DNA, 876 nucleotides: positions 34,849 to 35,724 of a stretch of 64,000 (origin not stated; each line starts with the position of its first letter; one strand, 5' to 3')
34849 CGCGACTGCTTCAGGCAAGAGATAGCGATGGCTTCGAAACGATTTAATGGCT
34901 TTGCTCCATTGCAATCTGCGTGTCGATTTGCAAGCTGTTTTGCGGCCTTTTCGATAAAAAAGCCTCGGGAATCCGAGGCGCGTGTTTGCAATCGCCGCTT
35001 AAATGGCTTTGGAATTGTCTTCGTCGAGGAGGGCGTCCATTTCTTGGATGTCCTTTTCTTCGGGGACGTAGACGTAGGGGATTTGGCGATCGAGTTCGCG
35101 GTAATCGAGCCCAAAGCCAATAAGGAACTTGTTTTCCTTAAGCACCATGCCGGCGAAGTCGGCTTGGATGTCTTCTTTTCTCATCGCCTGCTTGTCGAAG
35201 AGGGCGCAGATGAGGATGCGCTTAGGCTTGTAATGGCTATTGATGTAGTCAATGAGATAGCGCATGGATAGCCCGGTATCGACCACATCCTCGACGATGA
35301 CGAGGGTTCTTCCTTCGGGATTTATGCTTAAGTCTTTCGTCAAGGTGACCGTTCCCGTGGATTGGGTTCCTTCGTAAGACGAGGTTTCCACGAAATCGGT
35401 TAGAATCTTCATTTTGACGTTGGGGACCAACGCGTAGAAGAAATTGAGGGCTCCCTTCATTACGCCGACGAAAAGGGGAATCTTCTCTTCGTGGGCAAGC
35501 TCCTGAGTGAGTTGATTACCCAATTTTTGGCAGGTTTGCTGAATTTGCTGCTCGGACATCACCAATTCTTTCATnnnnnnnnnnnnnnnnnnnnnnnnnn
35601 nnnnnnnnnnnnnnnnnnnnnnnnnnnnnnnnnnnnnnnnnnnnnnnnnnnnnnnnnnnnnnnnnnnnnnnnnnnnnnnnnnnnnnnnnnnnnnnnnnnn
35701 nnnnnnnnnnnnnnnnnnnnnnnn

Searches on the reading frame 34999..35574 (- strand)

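Call 37: search_protein_families(library=pfam, proteins=[window:34999-35574:-], max_evalue=0.001)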
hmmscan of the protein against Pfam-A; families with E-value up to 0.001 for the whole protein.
window:34999-35574:- (191 aa): 2 families
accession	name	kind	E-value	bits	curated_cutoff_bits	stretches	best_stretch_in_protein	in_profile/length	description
PF00156.33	Pribosyltran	-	4.3e-22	78.6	26.3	1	10-159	10-158/158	Phosphoribosyl transferase domain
PF15609.12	PRTase_2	-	8.9e-05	22.5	28.8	1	54-135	89-166/188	Phosphoribosyl transferase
